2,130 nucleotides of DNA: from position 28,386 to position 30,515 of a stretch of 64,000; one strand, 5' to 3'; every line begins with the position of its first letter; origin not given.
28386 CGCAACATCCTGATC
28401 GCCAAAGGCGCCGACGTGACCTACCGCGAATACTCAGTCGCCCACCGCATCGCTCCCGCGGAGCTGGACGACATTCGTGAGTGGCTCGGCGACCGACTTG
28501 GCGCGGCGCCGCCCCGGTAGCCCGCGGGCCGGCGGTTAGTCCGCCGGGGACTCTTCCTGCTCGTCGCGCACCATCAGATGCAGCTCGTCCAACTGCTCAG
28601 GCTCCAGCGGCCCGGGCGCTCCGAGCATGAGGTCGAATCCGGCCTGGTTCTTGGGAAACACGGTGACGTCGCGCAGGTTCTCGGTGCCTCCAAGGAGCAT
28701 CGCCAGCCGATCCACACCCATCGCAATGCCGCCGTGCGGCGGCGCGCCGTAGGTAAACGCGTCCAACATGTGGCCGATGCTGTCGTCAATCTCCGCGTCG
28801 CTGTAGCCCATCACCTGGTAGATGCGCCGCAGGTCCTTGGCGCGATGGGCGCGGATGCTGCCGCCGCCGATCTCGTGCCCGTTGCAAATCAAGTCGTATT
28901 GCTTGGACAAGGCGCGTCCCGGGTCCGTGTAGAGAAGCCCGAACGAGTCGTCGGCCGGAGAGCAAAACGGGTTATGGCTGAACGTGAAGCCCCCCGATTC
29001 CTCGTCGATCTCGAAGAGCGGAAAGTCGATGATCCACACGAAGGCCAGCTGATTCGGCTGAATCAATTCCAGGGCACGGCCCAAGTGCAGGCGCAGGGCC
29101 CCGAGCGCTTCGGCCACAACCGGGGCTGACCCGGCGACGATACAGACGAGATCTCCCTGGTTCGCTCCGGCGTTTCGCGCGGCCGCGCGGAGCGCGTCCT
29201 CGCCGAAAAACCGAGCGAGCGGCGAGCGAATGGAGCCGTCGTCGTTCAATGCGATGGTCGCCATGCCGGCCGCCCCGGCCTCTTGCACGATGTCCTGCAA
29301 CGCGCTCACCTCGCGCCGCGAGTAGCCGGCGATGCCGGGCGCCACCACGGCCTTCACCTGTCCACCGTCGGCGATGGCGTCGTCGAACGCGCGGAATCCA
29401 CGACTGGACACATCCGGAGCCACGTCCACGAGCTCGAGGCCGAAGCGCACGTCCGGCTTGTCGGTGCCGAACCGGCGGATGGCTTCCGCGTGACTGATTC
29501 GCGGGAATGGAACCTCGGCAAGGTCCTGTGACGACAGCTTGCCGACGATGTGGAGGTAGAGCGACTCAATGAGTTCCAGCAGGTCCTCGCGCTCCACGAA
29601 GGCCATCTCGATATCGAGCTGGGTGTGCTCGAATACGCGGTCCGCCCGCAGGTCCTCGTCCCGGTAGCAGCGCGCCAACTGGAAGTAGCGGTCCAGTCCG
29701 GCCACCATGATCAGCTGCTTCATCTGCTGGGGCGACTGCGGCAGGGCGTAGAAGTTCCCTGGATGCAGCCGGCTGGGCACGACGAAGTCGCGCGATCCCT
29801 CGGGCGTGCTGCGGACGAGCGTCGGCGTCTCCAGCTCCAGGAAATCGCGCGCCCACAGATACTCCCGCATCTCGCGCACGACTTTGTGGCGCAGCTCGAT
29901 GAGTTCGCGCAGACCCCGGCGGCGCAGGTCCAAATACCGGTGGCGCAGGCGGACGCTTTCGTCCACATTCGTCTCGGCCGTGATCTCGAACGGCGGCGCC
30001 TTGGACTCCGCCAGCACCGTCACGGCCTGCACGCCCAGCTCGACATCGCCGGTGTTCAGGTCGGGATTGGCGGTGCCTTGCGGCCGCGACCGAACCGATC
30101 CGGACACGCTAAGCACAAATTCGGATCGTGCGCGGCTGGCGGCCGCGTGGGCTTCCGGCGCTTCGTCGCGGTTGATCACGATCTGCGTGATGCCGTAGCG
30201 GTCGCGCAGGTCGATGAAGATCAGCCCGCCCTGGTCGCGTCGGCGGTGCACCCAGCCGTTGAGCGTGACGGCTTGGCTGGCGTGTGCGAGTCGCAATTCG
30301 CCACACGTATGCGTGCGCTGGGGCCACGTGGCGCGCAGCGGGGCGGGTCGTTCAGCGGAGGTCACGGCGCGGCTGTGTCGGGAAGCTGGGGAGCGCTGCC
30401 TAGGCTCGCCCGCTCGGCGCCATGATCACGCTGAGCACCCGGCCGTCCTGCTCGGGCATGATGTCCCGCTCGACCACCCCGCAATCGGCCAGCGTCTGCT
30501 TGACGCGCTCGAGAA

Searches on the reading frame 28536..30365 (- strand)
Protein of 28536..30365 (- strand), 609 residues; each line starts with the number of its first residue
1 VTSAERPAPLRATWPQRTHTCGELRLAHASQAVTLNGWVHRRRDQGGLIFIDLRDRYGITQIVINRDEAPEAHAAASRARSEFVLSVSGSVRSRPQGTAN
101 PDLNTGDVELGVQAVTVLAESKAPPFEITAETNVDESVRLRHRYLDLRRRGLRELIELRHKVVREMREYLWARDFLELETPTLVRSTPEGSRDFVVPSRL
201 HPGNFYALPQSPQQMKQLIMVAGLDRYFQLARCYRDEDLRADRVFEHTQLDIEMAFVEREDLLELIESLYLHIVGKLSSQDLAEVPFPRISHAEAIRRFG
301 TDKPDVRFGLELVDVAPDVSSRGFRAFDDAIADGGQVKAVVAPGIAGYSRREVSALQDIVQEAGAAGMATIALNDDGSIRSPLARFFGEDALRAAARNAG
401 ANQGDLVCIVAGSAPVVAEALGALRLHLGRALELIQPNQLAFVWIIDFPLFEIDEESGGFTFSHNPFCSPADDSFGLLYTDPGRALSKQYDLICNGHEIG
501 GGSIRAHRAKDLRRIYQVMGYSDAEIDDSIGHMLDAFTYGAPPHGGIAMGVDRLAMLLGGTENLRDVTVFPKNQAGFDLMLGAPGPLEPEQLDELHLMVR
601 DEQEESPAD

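Call 9: search_protein_families(library=pfam, proteins=[window:28536-30365:-], max_evalue=0.001)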
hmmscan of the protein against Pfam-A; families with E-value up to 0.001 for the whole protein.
window:28536-30365:- (609 aa): 3 families
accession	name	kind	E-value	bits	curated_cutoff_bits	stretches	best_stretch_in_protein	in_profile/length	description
PF00152.25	tRNA-synt_2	-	8.8e-106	353.9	25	1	135-574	1-308/308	tRNA synthetases class II (D, K and N)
PF02938.19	GAD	-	2.3e-17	63.5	23.4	1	327-421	1-95/95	GAD domain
PF01336.31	tRNA_anti-codon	-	6.9e-15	55.2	27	1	33-117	1-74/75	OB-fold nucleic acid binding domain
